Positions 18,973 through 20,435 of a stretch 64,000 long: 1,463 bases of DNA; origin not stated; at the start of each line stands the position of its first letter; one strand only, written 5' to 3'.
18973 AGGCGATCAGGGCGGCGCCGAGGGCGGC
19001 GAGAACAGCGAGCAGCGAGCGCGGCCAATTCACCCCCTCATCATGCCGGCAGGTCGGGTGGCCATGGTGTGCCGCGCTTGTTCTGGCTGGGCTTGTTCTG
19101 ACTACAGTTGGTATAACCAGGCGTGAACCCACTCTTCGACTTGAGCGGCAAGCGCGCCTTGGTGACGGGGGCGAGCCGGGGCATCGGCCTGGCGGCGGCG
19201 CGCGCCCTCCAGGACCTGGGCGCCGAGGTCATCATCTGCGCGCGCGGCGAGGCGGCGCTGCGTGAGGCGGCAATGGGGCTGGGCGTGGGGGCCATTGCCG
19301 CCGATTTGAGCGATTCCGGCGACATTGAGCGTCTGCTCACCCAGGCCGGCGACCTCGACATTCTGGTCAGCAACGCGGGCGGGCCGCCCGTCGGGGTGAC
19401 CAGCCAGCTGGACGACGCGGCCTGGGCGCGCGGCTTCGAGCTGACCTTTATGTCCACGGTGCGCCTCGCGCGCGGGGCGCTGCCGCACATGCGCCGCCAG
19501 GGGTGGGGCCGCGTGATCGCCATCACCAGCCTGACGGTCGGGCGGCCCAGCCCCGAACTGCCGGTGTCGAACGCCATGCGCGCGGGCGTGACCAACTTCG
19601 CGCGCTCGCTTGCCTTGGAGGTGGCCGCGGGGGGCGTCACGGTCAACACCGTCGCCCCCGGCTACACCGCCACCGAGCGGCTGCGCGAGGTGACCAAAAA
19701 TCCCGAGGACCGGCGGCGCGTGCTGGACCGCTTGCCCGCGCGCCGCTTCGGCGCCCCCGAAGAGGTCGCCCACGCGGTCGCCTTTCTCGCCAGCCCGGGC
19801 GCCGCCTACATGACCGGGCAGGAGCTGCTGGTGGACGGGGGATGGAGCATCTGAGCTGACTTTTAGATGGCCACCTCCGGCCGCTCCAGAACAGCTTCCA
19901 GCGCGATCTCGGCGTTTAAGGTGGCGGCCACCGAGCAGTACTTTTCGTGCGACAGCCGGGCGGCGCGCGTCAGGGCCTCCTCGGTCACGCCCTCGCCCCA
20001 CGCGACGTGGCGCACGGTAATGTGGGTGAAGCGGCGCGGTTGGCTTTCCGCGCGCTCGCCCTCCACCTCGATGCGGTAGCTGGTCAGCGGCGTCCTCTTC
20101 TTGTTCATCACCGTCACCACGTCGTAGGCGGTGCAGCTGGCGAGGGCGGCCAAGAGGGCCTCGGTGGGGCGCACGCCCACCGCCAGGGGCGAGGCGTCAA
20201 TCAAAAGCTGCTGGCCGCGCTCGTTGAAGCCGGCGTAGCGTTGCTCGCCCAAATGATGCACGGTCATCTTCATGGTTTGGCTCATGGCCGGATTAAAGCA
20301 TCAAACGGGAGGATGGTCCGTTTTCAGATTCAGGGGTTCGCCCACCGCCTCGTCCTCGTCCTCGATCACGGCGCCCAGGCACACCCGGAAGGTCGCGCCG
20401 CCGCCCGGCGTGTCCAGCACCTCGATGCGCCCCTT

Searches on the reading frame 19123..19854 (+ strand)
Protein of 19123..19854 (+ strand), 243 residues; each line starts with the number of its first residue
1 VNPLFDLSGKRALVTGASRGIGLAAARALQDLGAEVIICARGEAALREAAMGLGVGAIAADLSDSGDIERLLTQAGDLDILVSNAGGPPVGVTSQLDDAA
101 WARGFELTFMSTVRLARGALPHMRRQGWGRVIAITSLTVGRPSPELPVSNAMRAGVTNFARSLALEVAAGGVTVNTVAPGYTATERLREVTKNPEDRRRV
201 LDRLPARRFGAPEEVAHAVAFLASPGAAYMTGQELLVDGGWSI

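Call 5: search_protein_families(library=pfam, proteins=[window:19123-19854:+], max_evalue=0.01)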
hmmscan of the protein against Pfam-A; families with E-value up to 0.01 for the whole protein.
window:19123-19854:+ (243 aa): 7 families
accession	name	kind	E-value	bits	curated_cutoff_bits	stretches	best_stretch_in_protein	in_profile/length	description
PF13561.12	adh_short_C2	-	2.9e-50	171.5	27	1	16-242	1-236/236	Enoyl-(Acyl carrier protein) reductase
PF00106.31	adh_short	-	1.1e-41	142.9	26.6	1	10-193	1-193/195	short chain dehydrogenase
PF13460.12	NAD_binding_10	-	5.4e-08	33.4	27.2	1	16-181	1-145/184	NAD(P)H-binding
PF01370.27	Epimerase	-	1.2e-05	25.3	20.9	1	12-136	1-115/240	NAD dependent epimerase/dehydratase family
PF23441.1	SDR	-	0.0022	17.9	27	1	103-187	117-199/258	SDR-like rossmann domain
PF00148.24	Oxidored_nitro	-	0.0049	16.2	28.6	0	5-84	268-349/399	Nitrogenase component 1 type Oxidoreductase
PF08659.16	KR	-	0.0061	16.9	22.6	0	13-76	4-76/180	KR domain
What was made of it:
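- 19123..19854 (+): SDR gene, native right flank. Pfam adh_short_C2 (call 5).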

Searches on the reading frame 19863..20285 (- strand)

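Call 5: search_protein_families(library=pfam, proteins=[window:19863-20285:-], max_evalue=0.01)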
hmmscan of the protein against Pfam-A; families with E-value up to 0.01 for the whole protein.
window:19863-20285:- (140 aa): 1 family
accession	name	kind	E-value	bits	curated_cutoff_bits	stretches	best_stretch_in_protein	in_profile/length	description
PF02566.24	OsmC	-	7.7e-19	68.4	27.5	1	37-130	5-98/100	OsmC-like protein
